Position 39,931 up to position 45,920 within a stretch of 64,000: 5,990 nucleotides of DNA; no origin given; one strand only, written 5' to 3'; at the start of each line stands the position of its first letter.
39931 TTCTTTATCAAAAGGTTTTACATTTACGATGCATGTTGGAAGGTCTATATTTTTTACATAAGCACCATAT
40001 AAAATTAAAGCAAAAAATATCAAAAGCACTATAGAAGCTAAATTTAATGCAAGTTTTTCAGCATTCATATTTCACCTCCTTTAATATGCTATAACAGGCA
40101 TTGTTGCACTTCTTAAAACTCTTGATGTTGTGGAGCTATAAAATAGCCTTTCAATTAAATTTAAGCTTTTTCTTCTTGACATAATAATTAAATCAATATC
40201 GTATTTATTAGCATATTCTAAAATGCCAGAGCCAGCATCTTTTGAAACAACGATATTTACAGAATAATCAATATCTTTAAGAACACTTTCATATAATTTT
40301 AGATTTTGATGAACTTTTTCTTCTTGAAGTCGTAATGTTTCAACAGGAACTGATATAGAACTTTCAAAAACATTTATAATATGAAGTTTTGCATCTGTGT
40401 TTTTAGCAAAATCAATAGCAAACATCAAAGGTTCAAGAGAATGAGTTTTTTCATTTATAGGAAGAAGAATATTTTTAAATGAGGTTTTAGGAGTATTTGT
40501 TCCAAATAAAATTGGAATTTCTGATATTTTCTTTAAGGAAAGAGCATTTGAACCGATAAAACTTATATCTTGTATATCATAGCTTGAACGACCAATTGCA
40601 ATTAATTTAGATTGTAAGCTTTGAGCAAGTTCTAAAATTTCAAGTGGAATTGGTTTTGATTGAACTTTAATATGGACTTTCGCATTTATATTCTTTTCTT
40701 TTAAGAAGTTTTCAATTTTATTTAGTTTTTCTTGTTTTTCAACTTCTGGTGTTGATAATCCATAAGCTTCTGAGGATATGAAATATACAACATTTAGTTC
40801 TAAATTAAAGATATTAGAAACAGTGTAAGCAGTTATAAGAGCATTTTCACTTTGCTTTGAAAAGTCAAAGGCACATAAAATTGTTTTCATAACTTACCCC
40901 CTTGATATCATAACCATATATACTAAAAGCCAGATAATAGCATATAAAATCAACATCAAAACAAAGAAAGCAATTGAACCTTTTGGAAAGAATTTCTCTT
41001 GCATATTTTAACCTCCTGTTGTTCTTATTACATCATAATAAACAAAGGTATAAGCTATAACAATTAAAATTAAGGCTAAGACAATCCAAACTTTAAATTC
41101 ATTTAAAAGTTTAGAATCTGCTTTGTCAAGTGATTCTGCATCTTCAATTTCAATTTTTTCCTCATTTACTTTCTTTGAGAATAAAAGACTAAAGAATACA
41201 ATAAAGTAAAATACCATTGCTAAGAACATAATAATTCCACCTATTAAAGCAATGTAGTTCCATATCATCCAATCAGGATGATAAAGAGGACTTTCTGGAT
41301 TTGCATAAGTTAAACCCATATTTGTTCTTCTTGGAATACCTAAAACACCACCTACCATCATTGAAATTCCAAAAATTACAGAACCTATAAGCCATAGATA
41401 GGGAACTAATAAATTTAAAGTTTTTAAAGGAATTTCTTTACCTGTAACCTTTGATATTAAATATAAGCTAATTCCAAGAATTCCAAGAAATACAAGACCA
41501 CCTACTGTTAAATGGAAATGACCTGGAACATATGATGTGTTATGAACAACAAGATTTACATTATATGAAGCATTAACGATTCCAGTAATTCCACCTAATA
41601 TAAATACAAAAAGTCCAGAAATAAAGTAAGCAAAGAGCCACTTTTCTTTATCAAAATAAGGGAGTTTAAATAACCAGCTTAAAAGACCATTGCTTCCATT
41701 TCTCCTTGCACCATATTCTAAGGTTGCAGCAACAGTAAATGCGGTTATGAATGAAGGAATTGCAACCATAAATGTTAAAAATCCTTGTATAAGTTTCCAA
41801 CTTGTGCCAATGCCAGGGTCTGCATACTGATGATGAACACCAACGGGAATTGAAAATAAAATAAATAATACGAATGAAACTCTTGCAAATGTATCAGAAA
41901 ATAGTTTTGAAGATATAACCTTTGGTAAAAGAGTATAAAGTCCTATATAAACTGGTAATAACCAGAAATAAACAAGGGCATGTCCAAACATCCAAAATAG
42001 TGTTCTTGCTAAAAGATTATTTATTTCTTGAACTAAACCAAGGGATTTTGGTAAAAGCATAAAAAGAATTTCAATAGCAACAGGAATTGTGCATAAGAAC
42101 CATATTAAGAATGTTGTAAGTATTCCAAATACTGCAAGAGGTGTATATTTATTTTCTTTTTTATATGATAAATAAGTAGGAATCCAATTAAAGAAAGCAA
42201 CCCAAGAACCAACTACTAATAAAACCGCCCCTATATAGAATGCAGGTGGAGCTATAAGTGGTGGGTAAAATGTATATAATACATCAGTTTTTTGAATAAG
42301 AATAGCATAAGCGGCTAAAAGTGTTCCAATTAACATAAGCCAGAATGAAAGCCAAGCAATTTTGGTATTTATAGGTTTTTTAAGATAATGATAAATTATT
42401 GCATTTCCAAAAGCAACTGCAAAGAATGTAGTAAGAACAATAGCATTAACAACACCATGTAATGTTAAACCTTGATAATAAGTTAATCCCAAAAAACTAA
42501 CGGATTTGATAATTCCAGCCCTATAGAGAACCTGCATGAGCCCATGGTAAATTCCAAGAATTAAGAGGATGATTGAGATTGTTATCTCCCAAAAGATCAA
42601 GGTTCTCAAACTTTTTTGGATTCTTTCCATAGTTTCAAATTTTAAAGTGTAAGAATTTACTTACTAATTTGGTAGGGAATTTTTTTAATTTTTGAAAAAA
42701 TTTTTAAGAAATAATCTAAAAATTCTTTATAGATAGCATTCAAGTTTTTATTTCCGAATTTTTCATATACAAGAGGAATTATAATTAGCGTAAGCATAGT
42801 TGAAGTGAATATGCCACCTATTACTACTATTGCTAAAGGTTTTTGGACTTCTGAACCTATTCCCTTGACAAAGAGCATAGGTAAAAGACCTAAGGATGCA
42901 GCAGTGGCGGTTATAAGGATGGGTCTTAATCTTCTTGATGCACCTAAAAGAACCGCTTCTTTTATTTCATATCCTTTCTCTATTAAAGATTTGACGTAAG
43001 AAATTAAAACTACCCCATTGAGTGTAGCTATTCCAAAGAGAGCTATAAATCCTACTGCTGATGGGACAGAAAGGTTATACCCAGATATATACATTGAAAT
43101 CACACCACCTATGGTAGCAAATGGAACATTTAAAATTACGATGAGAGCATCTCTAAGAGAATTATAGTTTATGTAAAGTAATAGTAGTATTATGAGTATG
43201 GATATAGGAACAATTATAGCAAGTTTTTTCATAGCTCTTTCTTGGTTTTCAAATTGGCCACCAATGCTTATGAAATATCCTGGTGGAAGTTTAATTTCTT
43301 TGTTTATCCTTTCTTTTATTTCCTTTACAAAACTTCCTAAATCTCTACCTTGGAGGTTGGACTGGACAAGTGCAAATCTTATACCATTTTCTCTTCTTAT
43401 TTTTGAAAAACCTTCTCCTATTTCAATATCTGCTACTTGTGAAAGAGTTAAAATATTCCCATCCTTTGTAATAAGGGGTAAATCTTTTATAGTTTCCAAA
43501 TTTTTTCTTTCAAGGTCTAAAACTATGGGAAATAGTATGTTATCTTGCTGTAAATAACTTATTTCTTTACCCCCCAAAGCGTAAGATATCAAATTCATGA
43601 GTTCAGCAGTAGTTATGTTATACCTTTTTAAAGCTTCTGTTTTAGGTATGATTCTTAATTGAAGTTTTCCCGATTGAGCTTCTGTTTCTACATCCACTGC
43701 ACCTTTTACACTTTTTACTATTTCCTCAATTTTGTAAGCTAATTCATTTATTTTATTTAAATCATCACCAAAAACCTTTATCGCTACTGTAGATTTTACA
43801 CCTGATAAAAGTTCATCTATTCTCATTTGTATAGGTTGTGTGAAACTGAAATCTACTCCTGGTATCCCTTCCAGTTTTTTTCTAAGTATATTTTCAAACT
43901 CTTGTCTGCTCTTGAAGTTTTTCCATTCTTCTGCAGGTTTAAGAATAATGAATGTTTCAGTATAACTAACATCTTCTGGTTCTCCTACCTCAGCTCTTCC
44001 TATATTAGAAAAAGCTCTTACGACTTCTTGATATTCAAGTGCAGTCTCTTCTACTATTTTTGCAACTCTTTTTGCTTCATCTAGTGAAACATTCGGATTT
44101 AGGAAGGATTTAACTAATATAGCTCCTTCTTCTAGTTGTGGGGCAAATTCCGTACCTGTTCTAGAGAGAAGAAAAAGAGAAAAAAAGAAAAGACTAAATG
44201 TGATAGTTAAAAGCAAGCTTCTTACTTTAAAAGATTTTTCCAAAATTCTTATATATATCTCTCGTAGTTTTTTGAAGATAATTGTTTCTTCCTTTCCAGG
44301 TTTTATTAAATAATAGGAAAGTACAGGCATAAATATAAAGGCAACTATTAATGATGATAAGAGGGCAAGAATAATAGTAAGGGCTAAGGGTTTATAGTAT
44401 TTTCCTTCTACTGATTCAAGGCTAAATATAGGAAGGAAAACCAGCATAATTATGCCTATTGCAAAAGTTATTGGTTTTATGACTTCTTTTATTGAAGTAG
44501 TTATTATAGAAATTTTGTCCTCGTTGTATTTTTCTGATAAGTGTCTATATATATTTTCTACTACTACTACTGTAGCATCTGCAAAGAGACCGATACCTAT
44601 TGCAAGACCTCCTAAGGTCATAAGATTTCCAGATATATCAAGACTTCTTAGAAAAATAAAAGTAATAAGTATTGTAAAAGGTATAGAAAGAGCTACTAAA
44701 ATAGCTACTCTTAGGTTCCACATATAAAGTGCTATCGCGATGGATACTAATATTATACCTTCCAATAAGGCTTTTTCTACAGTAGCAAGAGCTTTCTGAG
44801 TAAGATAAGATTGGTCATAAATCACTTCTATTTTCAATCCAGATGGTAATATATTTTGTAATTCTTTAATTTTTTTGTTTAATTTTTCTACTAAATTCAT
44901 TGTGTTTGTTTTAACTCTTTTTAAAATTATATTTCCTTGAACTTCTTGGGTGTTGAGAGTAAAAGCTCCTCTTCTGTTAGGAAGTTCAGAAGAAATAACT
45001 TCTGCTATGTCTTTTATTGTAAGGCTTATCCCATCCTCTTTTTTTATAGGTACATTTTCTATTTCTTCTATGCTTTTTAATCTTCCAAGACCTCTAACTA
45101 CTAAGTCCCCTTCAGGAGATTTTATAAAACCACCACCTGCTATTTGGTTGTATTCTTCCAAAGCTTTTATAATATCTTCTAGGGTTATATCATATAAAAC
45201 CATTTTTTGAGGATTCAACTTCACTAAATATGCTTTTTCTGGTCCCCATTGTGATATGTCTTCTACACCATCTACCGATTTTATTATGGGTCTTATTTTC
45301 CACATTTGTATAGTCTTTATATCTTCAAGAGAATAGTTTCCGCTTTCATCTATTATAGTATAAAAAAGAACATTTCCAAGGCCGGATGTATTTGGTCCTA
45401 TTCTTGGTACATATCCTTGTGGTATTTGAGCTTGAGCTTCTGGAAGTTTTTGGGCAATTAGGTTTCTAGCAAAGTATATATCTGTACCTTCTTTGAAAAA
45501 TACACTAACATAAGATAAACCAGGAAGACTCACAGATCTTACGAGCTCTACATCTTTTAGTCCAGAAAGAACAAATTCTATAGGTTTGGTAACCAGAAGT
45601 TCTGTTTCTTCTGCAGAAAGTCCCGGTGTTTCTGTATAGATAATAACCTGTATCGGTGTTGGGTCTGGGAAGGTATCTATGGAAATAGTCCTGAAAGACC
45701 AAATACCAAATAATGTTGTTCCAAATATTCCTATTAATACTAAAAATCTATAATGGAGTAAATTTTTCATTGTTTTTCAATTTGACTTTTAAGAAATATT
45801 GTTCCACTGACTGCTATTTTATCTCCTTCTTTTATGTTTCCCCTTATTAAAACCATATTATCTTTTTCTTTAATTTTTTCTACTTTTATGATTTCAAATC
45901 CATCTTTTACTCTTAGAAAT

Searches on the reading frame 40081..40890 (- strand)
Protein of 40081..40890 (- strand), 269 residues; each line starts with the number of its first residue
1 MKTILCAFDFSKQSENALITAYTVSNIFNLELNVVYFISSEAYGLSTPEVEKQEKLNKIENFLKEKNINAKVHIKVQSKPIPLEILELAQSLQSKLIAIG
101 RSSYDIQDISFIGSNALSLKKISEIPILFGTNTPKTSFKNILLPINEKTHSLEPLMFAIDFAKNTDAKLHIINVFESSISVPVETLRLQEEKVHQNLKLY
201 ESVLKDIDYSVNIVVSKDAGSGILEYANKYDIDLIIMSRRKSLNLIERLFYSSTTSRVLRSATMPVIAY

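Call 48: search_protein_families(library=pfam, proteins=[window:40081-40890:-], max_evalue=0.0001)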
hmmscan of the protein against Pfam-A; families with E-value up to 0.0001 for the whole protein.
window:40081-40890:- (269 aa): 1 family
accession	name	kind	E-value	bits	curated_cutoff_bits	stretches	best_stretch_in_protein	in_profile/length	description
PF00582.32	Usp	-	1.1e-30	107.4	24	2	138-267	2-138/141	Universal stress protein family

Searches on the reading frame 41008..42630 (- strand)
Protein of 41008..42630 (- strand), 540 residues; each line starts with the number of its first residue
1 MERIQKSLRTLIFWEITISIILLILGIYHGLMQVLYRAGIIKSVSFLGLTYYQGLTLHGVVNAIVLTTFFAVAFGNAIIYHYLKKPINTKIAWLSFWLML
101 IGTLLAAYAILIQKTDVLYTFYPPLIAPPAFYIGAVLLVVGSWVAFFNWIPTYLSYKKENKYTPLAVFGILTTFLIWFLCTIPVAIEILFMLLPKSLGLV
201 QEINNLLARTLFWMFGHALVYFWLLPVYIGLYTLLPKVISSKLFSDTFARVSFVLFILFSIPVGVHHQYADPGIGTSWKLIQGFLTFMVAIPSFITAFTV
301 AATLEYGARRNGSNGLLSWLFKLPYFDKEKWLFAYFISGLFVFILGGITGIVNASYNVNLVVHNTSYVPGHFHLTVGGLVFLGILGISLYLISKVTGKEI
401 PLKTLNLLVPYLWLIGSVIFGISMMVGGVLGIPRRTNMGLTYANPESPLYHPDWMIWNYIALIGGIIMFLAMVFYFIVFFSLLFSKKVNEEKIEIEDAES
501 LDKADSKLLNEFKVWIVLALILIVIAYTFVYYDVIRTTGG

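Call 7: search_protein_families(library=pfam, proteins=[window:41008-42630:-])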
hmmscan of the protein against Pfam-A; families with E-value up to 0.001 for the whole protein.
window:41008-42630:- (540 aa): 1 family
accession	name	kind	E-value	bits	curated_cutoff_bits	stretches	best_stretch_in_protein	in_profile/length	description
PF00115.25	COX1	-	2.1e-87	294.2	34.8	1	13-467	4-436/436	Cytochrome C and Quinol oxidase polypeptide I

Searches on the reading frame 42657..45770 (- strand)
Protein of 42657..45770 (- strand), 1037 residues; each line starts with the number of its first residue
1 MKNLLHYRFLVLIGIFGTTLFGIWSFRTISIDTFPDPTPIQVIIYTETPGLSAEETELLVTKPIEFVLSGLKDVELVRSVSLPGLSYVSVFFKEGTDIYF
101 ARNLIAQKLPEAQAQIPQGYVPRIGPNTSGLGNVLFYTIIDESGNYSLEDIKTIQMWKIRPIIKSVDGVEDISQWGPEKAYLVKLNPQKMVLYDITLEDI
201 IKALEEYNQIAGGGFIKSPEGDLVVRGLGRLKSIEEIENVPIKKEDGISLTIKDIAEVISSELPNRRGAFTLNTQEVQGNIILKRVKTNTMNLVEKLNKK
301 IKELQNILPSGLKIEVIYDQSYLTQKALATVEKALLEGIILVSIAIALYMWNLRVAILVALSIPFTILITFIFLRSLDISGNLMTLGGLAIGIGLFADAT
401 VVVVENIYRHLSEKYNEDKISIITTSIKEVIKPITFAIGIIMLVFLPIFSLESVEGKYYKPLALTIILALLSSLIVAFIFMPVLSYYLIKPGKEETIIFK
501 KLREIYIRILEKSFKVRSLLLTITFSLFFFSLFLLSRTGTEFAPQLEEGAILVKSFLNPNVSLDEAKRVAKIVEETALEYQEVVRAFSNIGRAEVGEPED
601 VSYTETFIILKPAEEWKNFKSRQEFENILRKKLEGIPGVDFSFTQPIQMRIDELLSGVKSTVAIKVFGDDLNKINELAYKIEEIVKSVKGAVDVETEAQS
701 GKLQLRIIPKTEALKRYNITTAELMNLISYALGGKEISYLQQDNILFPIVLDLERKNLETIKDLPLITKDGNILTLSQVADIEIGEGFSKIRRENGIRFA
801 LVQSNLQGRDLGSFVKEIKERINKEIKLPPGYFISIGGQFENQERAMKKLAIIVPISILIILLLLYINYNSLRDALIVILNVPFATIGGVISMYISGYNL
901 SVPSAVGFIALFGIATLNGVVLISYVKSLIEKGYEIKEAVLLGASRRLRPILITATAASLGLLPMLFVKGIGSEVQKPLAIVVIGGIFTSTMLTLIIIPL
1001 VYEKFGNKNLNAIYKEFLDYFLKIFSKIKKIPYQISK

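Call 49: search_protein_families(library=pfam, proteins=[window:42657-45770:-], max_evalue=0.001)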
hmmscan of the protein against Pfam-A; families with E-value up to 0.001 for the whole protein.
window:42657-45770:- (1037 aa): 2 families
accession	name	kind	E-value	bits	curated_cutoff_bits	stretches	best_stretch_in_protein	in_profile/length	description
PF00873.25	ACR_tran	-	1.1e-259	864.7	28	1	7-1004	8-1019/1021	AcrB/AcrD/AcrF family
PF03176.21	MMPL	-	5.2e-05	22.8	20.5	1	828-1009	119-306/333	MMPL family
